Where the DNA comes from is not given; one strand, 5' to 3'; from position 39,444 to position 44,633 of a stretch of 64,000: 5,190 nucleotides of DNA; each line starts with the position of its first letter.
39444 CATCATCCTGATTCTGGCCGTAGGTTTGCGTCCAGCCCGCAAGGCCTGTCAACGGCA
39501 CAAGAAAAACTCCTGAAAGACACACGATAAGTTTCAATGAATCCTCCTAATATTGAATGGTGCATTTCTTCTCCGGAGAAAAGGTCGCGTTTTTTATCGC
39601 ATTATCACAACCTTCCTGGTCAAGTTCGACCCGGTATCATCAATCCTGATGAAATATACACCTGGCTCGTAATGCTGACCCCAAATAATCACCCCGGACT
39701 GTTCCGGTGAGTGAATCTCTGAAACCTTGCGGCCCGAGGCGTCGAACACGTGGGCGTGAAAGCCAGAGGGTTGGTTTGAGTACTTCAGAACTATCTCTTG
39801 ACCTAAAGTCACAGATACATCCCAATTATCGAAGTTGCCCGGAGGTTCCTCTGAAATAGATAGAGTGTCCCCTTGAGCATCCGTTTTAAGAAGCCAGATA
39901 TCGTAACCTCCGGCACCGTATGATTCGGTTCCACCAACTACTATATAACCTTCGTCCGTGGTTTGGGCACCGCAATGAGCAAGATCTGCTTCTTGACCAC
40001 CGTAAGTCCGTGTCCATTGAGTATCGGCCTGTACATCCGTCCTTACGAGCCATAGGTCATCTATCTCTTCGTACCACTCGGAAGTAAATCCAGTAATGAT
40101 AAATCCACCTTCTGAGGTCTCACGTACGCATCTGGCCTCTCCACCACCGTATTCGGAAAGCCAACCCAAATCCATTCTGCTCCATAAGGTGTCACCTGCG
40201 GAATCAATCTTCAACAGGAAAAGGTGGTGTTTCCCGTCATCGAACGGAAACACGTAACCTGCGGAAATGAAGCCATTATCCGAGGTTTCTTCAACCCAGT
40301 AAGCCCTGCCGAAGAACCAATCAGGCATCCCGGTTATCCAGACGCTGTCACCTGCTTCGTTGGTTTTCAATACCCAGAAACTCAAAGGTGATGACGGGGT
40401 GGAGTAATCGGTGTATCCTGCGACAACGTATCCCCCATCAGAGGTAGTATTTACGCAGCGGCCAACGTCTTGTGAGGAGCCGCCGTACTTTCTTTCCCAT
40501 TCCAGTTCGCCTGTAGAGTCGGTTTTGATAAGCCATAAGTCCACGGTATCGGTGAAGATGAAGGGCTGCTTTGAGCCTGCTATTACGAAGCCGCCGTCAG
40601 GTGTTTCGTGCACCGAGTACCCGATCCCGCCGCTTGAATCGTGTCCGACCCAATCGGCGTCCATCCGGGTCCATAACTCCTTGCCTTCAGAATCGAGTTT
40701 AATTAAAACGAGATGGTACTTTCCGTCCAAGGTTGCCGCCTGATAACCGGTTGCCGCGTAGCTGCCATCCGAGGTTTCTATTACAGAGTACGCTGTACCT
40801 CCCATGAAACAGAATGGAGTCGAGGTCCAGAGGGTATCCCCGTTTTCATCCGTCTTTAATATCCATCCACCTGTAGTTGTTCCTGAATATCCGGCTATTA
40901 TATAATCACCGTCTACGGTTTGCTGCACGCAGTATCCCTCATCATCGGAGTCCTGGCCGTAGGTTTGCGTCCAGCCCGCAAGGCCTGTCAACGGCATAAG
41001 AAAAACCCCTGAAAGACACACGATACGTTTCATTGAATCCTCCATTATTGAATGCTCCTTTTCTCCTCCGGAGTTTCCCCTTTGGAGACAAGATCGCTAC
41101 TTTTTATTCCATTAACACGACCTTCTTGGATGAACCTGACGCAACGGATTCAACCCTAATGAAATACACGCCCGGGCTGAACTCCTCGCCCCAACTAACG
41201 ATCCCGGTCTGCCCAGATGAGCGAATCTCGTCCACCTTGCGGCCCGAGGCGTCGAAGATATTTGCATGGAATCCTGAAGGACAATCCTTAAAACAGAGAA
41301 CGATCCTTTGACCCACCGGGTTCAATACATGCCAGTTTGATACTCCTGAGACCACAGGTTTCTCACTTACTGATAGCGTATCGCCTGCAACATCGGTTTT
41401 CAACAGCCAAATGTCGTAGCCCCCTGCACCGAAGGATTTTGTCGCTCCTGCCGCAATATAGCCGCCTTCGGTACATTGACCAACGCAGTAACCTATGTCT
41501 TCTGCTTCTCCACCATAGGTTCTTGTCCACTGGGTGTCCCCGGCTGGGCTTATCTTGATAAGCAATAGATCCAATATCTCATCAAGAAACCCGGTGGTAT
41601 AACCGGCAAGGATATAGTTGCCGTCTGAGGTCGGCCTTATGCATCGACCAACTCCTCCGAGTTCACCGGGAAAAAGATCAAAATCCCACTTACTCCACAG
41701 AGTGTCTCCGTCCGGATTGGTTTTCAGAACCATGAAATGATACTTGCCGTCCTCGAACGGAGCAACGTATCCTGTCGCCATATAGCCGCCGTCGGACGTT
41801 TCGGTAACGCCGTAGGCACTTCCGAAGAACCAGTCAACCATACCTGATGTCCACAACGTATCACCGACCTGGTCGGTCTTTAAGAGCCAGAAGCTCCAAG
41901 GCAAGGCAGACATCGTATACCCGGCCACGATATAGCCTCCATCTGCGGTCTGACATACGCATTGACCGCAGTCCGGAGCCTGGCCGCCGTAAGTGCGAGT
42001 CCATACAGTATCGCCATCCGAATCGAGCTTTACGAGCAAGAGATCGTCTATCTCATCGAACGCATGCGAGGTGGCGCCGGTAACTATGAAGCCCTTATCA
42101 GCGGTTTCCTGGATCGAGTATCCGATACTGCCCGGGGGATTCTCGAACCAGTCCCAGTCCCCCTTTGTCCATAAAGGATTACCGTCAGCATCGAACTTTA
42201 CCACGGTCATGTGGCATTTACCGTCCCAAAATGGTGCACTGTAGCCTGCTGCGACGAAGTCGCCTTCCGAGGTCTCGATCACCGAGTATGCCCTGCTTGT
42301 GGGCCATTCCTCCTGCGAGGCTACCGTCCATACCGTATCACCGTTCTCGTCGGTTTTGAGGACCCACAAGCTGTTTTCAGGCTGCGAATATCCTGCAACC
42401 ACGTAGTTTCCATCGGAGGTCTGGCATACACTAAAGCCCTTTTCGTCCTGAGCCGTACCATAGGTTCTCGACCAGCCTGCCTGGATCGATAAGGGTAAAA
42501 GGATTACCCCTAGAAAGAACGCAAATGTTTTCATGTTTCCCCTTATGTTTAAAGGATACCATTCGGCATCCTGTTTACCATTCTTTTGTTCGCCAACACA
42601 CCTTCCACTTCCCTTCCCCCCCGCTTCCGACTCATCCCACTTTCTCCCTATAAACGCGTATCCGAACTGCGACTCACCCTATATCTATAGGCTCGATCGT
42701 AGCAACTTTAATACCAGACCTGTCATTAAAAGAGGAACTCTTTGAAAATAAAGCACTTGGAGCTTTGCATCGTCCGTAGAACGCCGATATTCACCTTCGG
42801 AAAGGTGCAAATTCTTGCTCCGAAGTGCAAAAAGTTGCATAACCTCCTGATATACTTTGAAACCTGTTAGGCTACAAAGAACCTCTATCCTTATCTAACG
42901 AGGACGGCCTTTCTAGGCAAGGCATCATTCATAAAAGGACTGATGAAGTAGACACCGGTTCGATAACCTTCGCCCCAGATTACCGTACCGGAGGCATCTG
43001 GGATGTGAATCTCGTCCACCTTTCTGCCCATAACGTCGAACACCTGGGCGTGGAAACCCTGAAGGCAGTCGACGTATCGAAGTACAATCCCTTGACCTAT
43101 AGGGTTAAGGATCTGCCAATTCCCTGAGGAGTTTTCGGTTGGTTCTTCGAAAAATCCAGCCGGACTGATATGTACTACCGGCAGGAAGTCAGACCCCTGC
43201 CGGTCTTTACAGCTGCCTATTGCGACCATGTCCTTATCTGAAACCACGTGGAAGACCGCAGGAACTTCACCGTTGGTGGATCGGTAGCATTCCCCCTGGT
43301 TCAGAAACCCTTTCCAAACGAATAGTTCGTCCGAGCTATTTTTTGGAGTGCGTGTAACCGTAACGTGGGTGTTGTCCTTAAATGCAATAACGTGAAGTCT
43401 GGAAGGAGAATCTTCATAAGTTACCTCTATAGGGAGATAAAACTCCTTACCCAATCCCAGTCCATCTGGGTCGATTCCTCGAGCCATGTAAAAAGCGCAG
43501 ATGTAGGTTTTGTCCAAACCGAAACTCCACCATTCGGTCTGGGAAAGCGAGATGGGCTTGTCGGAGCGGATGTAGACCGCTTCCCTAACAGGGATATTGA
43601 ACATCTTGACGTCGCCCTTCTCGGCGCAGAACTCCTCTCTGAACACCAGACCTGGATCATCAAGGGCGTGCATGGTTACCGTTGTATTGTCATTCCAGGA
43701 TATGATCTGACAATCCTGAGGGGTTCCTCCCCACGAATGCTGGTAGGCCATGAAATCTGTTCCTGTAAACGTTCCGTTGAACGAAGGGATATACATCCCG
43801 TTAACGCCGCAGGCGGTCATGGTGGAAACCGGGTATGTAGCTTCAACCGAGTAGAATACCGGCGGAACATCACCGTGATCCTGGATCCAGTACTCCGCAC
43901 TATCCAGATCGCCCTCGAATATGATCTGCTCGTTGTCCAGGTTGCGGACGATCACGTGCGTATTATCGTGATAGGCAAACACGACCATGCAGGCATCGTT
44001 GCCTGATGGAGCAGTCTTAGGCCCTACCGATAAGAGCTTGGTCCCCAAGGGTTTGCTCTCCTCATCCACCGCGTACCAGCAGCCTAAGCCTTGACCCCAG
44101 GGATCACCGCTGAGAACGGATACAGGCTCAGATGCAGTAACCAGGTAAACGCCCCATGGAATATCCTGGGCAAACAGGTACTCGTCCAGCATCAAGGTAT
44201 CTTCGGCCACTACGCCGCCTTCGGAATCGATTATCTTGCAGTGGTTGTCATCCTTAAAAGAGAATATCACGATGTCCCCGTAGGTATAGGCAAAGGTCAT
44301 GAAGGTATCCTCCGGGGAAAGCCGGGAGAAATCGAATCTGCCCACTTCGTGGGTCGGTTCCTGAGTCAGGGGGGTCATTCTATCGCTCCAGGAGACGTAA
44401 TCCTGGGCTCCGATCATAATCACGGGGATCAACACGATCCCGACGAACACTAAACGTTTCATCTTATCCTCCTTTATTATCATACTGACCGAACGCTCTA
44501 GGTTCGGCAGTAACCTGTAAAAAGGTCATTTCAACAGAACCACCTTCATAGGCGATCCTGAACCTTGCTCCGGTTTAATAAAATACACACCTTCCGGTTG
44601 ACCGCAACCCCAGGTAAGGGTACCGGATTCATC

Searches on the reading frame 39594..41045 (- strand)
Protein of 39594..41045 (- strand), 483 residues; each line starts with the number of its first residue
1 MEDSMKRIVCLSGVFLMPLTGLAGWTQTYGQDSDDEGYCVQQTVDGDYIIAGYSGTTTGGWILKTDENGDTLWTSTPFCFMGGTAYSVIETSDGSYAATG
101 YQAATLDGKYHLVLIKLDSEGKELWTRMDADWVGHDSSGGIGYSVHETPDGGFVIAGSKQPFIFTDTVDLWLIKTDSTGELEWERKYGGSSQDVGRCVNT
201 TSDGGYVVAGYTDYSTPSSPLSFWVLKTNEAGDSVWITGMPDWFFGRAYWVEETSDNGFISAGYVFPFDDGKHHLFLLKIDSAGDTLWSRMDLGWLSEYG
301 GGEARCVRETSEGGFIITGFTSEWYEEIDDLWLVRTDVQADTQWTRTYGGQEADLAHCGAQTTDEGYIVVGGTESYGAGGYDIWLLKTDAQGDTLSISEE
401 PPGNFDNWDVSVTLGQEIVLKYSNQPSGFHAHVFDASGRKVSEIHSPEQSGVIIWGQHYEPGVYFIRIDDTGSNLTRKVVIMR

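Call 20: search_protein_families(library=pfam, proteins=[window:39594-41045:-], max_evalue=0.001)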
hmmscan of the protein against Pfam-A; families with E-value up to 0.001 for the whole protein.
window:39594-41045:- (483 aa): 1 family
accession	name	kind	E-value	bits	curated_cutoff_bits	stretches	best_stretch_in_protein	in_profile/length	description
PF18962.6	Por_Secre_tail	-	0.00044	20.9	27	1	426-481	19-75/75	Secretion system C-terminal sorting domain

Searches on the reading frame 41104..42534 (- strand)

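Call 20: search_protein_families(library=pfam, proteins=[window:41104-42534:-], max_evalue=0.001)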
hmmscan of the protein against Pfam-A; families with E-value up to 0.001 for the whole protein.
window:41104-42534:- (476 aa): 1 family
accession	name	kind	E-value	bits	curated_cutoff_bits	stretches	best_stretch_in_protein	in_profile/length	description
PF17164.10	DUF5122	-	3.8e-06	27.5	27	0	150-175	7-31/36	Domain of unknown function (DUF5122) beta-propeller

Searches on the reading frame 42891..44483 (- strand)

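Call 20: search_protein_families(library=pfam, proteins=[window:42891-44483:-], max_evalue=0.001)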
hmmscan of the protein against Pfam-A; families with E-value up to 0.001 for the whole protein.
window:42891-44483:- (530 aa): 1 family
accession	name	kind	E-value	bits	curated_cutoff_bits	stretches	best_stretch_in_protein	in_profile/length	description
PF17517.7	IgGFc_binding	-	6.8e-08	32.5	25.6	0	344-418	11-92/297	IgGFc binding protein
